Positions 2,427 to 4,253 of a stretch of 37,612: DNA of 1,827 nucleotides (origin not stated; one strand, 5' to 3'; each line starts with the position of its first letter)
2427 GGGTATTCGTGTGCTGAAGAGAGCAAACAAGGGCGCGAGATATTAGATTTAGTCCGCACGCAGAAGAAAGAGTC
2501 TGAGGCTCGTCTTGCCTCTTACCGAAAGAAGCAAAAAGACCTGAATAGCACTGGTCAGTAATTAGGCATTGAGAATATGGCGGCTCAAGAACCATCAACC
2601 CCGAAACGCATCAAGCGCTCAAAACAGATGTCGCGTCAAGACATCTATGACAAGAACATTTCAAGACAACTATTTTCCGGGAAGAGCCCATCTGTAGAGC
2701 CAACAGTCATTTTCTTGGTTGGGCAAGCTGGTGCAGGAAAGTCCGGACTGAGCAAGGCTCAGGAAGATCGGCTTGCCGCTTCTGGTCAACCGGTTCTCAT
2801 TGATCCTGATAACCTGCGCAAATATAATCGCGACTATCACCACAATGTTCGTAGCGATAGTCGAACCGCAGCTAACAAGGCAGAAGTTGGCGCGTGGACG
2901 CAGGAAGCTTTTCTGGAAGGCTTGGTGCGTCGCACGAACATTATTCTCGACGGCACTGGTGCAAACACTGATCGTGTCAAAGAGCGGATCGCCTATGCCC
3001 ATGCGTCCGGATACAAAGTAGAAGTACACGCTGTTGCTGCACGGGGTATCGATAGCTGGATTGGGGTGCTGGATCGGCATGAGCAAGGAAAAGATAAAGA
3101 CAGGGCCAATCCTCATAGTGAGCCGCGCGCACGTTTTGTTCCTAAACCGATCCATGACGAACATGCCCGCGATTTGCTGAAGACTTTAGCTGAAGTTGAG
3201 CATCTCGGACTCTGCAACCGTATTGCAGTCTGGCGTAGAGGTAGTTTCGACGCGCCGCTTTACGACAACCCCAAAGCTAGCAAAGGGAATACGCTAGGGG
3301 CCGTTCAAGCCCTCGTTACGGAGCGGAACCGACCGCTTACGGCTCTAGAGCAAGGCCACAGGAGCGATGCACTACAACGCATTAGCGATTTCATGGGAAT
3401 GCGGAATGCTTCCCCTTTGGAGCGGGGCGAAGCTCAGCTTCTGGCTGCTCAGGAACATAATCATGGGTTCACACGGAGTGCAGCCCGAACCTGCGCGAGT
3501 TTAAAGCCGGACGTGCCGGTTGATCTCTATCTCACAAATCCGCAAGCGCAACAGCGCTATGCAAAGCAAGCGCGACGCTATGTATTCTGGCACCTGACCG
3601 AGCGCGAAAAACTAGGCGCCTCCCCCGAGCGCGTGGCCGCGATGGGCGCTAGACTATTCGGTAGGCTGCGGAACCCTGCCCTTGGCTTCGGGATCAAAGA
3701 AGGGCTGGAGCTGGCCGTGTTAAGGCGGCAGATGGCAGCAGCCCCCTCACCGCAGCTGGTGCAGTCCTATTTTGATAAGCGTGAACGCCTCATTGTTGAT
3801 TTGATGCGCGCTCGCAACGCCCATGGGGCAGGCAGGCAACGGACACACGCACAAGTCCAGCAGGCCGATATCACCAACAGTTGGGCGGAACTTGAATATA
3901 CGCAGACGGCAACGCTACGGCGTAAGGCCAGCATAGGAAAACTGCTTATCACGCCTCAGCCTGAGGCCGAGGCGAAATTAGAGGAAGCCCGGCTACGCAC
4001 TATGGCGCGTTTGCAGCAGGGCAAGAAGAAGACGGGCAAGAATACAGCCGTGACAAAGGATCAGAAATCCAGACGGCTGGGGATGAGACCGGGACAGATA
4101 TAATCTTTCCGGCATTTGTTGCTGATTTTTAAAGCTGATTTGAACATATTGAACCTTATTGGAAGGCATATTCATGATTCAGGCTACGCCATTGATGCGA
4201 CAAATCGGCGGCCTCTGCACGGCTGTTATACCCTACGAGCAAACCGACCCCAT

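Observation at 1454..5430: Accessory cassette: XRE regulator, small acidic helical protein, oversized zeta-toxin-type kinase, and a 418-aa orphan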

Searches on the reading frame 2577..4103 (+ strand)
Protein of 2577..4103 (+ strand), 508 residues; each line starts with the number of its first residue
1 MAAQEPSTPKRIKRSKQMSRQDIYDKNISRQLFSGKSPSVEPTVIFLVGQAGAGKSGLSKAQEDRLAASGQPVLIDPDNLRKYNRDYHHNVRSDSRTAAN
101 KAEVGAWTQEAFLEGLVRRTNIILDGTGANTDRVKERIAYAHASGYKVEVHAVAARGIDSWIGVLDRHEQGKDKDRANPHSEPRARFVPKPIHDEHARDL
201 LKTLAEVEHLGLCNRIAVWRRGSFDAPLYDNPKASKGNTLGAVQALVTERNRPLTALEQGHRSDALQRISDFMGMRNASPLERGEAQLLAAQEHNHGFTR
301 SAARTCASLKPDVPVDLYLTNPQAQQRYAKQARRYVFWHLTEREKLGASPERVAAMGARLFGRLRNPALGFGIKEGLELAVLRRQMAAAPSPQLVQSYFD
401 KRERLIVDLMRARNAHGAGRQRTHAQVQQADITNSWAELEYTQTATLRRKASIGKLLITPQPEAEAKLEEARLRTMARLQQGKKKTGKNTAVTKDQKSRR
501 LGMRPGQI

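Call 3: search_protein_families(library=pfam, proteins=[window:2577-4103:+], max_evalue=1)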
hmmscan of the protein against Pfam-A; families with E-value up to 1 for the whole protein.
window:2577-4103:+ (508 aa): 5 families
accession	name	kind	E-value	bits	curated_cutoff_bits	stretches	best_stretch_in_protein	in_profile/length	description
PF06414.18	Zeta_toxin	-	3.5e-35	121.7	22.3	1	38-223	12-189/199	Zeta toxin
PF13671.12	AAA_33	-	1.8e-08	35.2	27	1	44-155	1-106/143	AAA domain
PF01583.26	APS_kinase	-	0.0043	17.5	21.1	1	42-82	2-43/152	Adenylylsulphate kinase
PF00005.33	ABC_tran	-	0.075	14.1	25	1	43-112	12-69/137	ABC transporter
PF00485.24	PRK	-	0.16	12.2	22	1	44-124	1-81/196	Phosphoribulokinase / Uridine kinase family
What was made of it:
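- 2664..3446 (+): Zeta/PezT-type P-loop kinase domain of the 508-aa protein (residues ~30-290). The whole gene is 2577-4103. Pfam Zeta_toxin E 3.5e-35 (call 3).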

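Call 4: search_protein_families(library=padloc, proteins=[window:2577-4103:+], max_evalue=1)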
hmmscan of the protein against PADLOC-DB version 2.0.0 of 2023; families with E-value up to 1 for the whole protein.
window:2577-4103:+ (508 aa): 0 families

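Call 5: search_protein_families(library=ncbifam, proteins=[window:2577-4103:+], max_evalue=1)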
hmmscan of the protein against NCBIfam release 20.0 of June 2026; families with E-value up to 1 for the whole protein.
window:2577-4103:+ (508 aa): 9 families
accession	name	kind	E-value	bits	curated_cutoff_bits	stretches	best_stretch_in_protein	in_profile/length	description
NF041574.1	antitoxPezT_Strep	equivalog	4e-14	52.4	470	1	26-230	17-212/251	type II toxin-antitoxin system toxin PezT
NF004041.0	PRK05541.1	subfamily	0.00019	21.5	127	1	41-103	6-69/176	adenylyl-sulfate kinase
NF004035.0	PRK05506.1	subfamily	0.00091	17.6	715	1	39-96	457-516/632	bifunctional sulfate adenylyltransferase subunit 1/adenylylsulfate kinase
NF003013.0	PRK03846.1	subfamily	0.0012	18.5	163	1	40-138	26-122/202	adenylyl-sulfate kinase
NF041405.1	XopAJ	subfamily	0.0039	16.4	300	1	39-173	57-199/324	XopAJ/AvrRxo1 family type III secretion system effector zeta toxin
TIGR00455.1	apsK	equivalog_domain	0.0041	16.8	138.7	1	42-82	18-59/184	adenylyl-sulfate kinase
NF002059.0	PRK00889.1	subfamily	0.03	14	244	1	43-82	6-46/177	adenylyl-sulfate kinase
NF010340.0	PRK13768.1-2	equivalog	0.058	13.1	293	1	43-73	4-34/265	GTPase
TIGR00958.1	3a01208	subfamily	0.2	9.8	874.6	1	35-90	499-555/711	antigen peptide transporter 2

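Call 9: search_solved_structures(query=window:2577-4103:+, max_evalue=0.01, show_alignments=2)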
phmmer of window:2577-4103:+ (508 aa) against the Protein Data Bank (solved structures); distinct sequences matched with E-value up to 0.01: 2.
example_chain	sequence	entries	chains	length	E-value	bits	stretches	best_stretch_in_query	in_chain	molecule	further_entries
1gvn_B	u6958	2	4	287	8.5e-13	51.3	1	30-231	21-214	ZETA | Zeta-toxin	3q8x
2p5t_B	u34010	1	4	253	7.8e-11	44.8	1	30-231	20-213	PezT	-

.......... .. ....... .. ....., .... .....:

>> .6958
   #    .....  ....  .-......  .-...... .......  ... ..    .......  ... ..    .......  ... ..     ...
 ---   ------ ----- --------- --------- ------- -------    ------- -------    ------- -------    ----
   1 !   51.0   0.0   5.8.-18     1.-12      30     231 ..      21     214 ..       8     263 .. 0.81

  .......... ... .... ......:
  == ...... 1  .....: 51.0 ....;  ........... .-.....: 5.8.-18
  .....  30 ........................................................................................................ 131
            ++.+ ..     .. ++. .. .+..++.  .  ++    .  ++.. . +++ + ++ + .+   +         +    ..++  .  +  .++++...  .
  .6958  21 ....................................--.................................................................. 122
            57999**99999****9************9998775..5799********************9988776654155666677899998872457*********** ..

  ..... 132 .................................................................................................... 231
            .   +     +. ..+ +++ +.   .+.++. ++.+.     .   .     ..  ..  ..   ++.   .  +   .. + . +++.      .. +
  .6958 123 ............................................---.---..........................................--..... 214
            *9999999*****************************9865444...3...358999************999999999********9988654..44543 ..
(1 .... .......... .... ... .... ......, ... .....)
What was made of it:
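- On Epsilon/zeta (PezAT) toxin-antitoxin family: Alignment to 1GVN and 2P5T includes GQxGxGK, IDxD, xGTG, RxE and AR..PK (call 9).
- Checked: The kinase hits Pfam Zeta_toxin at E 3.5e-35 over residues 38-223 (call 3), zeta 1GVN at E 8.5e-13 and PezT at E 7.8e-11 (call 9).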

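Call 12: find_homologous_proteins(query=window:2577-4103:+, max_evalue=0.00001)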
Query window:2577-4103:+ (508 aa): 8 proteins with E <= 0.00001 among 8000 candidates.
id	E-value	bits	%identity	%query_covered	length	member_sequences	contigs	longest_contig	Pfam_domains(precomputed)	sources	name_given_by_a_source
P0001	0.0e+0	1053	93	100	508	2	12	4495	PF06414.19,PF13671.13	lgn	-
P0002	6.3e-284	960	85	100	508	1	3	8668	PF06414.19,PF13671.13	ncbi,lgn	-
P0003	2.6e-262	889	79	100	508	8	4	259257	PF06414.19,PF13671.13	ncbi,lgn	-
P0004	6.9e-246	835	77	96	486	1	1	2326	PF06414.19,PF13671.13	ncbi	-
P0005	3.3e-244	829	74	100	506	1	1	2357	PF06414.19,PF13671.13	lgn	-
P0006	3.4e-237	806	72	99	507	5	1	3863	PF06414.19,PF00005.34,PF13671.13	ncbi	-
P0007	2.0e-234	797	71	100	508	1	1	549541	PF06414.19,PF13671.13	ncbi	-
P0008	1.7e-230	784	72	95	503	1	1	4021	PF06414.19,PF13671.13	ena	-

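Call 13: find_encoding_contigs(protein=P0003, flank=8000, max_places=4)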
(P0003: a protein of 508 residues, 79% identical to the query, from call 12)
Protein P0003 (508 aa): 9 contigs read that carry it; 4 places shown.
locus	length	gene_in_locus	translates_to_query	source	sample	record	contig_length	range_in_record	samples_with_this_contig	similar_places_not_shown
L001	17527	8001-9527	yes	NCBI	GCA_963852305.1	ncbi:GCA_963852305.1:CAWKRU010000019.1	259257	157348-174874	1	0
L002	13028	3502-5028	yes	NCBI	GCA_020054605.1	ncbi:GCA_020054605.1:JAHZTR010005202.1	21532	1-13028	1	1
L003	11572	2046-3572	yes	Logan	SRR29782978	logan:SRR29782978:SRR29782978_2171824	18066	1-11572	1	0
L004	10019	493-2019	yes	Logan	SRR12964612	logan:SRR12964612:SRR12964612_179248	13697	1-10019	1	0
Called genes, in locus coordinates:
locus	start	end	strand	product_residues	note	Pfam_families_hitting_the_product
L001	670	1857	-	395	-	PF14659:Phage_int_SAM_3, PF00589:Phage_integrase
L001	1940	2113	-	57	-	-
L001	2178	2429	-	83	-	-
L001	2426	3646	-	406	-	PF08401:ArdcN, PF18818:MPTase-PolyVal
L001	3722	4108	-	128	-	PF05284:DUF736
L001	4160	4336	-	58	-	-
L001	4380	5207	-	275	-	PF03432:Relaxase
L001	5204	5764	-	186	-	PF21983:NikA-like, PF05713:MobC (weak)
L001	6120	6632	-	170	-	-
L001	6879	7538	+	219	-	PF01381:HTH_3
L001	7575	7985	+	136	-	-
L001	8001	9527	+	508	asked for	PF06414:Zeta_toxin, PF13671:AAA_33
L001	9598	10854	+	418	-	-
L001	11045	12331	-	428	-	PF13372:Alginate_exp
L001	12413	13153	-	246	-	PF13353:Fer4_12, PF04055:Radical_SAM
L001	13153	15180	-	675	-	PF13597:NRDD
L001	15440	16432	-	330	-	PF07732:Cu-oxidase_3, PF07731:Cu-oxidase_2 (faint)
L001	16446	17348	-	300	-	PF01136:Peptidase_U32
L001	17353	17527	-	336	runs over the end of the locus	PF01136:Peptidase_U32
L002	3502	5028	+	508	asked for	PF06414:Zeta_toxin, PF13671:AAA_33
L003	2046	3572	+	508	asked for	PF06414:Zeta_toxin, PF13671:AAA_33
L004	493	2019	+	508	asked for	PF06414:Zeta_toxin, PF13671:AAA_33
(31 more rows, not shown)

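Call 14: find_encoding_contigs(protein=P0007, flank=8000, max_places=3)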
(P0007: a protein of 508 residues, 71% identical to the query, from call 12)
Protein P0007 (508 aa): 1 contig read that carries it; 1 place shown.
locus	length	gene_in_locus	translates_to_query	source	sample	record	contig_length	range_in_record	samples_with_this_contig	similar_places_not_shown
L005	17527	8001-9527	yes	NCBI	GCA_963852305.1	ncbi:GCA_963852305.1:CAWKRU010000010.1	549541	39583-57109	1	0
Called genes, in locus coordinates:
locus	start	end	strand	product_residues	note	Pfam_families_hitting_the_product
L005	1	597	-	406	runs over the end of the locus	PF08401:ArdcN, PF18818:MPTase-PolyVal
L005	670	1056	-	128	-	PF05284:DUF736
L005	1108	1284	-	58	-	-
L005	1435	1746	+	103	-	-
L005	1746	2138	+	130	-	-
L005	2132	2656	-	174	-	PF21983:NikA-like, PF05713:MobC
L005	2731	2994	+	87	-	PF01527:HTH_Tnp_1, PF13384:HTH_23 (weak), PF13518:HTH_28 (weak), PF13551:HTH_29 (weak)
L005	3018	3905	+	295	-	PF13276:HTH_21, PF00665:rve, PF13683:rve_3, PF13333:rve_2 (weak)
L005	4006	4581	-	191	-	PF00565:SNase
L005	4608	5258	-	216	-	-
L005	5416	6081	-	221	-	-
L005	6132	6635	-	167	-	-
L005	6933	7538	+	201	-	PF01381:HTH_3 (weak)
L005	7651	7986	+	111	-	-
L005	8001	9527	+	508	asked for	PF06414:Zeta_toxin, PF13671:AAA_33 (weak)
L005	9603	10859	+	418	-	-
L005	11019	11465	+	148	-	-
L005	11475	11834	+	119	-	-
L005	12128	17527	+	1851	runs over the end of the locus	PF03412:Peptidase_C39, PF05593:RHS_repeat (weak), PF25023:TEN_YD-shell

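Call 15: find_encoding_contigs(protein=P0002, flank=8000, max_places=3)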
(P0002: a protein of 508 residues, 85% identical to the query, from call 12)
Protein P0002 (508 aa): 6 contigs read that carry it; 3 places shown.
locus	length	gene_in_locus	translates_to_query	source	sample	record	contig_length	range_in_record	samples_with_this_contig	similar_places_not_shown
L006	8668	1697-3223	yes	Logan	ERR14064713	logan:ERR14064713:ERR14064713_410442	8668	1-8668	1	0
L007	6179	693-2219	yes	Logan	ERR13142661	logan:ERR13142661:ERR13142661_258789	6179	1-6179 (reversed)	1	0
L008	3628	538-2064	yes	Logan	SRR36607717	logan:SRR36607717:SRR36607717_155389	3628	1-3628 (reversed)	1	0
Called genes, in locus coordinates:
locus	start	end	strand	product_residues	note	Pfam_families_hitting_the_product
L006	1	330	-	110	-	?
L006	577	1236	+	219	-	PF01381:HTH_3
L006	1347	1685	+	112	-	-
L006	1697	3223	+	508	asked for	PF06414:Zeta_toxin, PF13671:AAA_33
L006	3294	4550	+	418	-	-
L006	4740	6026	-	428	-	PF13372:Alginate_exp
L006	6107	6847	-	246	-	PF13353:Fer4_12 (weak), PF04055:Radical_SAM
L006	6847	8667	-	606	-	?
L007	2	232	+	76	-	?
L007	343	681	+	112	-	-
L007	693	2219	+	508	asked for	PF06414:Zeta_toxin, PF13671:AAA_33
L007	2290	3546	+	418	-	-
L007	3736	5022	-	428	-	PF13372:Alginate_exp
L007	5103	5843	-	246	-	PF13353:Fer4_12 (weak), PF04055:Radical_SAM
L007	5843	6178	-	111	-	?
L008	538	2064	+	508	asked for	PF06414:Zeta_toxin, PF13671:AAA_33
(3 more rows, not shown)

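Call 75: search_dna_similar(query=window:2577-4100:+, collection=plasmids, mode=protein, max_rows=30, max_evalue=0.001)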
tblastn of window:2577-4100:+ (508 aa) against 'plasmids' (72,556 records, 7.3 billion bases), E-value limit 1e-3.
Records with a match: 943; places in all: 1013; records where one place covers at least 80% of the query: 0.
Best place of each record, by identity: <60% 943.
By first word of the organism name: Enterococcus 345; Burkholderia 117; Streptomyces 97; Xanthomonas 80; Acinetobacter 54; Neisseria 52; Agrobacterium 44; Pseudomonas 27; Xylella 18; Moraxella 14; and 45 more.
By predicted mobility (MOB-suite, as given by PLSDB): conjugative 475; non-mobilizable 251; mobilizable 217.
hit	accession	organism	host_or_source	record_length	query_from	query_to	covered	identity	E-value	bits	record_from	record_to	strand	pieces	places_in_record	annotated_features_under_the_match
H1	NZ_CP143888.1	Agrobacterium deltaense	Cell culture,Plant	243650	1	279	55%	30.7%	6e-17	92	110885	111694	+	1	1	zeta toxin family protein | hypothetical protein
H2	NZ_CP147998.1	Neorhizobium sp. EC2-8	-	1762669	1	271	53%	31.8%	1e-14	107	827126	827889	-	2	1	record has no annotation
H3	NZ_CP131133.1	Shinella zoogloeoides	isolate,Activated charcoal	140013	1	271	53%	30.9%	3e-20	102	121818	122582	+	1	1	BID domain-containing T4SS effector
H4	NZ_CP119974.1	Agrobacterium leguminum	pure culture,soil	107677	1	271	53%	30.9%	5e-20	101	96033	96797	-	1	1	zeta toxin family protein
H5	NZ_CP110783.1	Pseudomonas putida DOT-T1E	pure cell culture,environment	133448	4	298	58%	28.2%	3e-14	84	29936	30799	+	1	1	zeta toxin family protein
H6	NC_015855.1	Pseudomonas putida DOT-T1E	-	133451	4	298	58%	28.2%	3e-14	84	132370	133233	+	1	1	zeta toxin family protein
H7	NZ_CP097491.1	Pseudomonas sp. BYT-5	wastewater treatment tank,soil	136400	4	298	58%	28.2%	8e-14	82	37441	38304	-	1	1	zeta toxin family protein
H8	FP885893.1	Ralstonia solanacearum CMR15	-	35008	23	292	53%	30.7%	4e-16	89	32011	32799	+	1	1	putative zeta toxin of the postsegregational killing system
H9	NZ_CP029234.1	Sinorhizobium fredii CCBAU 45436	Glycine max,cell culture,plant root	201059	5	278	54%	30.2%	3e-17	93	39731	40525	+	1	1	zeta toxin family protein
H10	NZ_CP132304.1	Shinella sumterensis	Homo sapiens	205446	1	271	53%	30.5%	1e-18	97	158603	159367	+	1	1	zeta toxin family protein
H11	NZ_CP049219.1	Agrobacterium tumefaciens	Clematis,cell culture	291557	1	271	53%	30.5%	3e-17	93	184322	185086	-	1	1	zeta toxin family protein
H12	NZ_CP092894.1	Agrobacterium tumefaciens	soil,soil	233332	1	271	53%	30.5%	6e-17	92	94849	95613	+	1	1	zeta toxin family protein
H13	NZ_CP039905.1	Agrobacterium tumefaciens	-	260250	13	271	51%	31.9%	3e-19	99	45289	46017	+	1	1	zeta toxin family protein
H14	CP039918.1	Agrobacterium tumefaciens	-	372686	13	271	51%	31.9%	3e-19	99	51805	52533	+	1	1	zeta toxin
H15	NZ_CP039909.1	Agrobacterium tumefaciens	-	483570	13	271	51%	31.9%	3e-19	99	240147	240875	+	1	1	zeta toxin family protein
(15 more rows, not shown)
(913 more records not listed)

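Call 76: get_annotated_region(hit=H3, flank=6000)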
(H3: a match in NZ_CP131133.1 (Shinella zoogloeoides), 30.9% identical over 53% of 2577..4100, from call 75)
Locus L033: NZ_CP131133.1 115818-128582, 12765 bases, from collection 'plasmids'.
description: Shinella zoogloeoides strain Teo12 plasmid p3_Teo12, complete sequence
organism: Shinella zoogloeoides (NCBI taxid 352475)
taxonomy: Bacteria; Pseudomonadota; Alphaproteobacteria; Hyphomicrobiales; Rhizobiaceae; Shinella; Shinella zoogloeoides
host: -; source: isolate,Activated charcoal; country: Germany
typing (MOB-suite, as given by PLSDB): non-mobilizable; mating-pair formation MPF_T
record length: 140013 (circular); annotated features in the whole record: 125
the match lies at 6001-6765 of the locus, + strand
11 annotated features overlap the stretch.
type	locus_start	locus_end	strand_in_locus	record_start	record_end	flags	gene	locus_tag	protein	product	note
CDS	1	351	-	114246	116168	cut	traG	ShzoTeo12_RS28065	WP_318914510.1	Ti-type conjugative transfer system protein TraG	-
CDS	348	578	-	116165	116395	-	-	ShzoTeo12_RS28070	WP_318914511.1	conjugal transfer protein TraD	-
CDS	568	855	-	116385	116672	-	-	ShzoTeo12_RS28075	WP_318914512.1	TraC family protein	-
CDS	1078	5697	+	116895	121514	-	traA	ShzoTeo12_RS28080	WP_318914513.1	Ti-type conjugative transfer relaxase TraA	-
CDS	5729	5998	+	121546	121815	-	-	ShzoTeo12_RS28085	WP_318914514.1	hypothetical protein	-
CDS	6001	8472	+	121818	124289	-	-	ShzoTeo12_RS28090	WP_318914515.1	BID domain-containing T4SS effector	-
CDS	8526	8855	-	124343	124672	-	-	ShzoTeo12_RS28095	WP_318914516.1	hypothetical protein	-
CDS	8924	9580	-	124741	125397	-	-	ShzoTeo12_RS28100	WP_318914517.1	acyl-homoserine-lactone synthase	-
CDS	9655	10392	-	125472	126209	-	-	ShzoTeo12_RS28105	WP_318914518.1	autoinducer binding domain-containing protein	-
CDS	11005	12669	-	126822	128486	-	-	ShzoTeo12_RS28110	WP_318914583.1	electron transfer flavoprotein-ubiquinone oxidoreductase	GO:0022900 - electron transport chain [Evidence IEA]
CDS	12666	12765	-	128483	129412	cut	-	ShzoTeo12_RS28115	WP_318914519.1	electron transfer flavoprotein subunit alpha/FixB family protein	-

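Call 77: predict_structure(alignment_id=A4)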
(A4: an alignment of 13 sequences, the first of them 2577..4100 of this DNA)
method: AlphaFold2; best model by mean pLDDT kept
length: 508 residues; sequences in the alignment: 13
mean_pLDDT: 78.9   pTM: 0.75
mean pLDDT of the five models: 78.9, 74.6, 73.3, 70.1, 61.0
residues with pLDDT >= 90: 150; 70-90: 248; 50-70: 54; < 50: 56
segments of 3 or more residues with pLDDT < 50: 1-14, 291-309, 486-508
pLDDT, mean of each block of 10 residues (from residue 1): 39 58 90 88 92 84 90 90 87 80 88 95 85 91 95 82 82 86 77 69 93 95 89 94 90 83 84 81 67 43 40 78 87 93 92 94 87 89 82 82 78 73 56 66 85 78 81 89 51 32 36
secondary structure, 60 per line:
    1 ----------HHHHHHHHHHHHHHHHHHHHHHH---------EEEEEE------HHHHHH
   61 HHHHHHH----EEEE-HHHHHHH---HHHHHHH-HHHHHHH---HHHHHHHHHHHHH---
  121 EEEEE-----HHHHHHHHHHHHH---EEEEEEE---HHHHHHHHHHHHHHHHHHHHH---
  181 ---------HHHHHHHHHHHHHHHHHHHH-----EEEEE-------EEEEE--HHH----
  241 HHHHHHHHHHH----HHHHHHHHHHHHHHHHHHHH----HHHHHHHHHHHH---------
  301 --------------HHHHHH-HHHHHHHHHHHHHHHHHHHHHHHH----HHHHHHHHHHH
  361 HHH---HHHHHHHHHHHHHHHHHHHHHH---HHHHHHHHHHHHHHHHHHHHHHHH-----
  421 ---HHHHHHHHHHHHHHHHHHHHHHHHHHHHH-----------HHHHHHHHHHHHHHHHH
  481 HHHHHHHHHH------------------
elements in order: H11-33 E43-48 H55-67 E72-75 H77-83 H87-93 H95-101 H105-117 E121-125 H131-143 E147-153 H157-177 H190-209 E215-219 E227-231 H241-251 H256-275 H280-291 H315-320 H322-345 H350-363 H367-388 H392-415 H424-452 H464-490
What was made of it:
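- A flexible linker separates it from the kinase (call 77).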
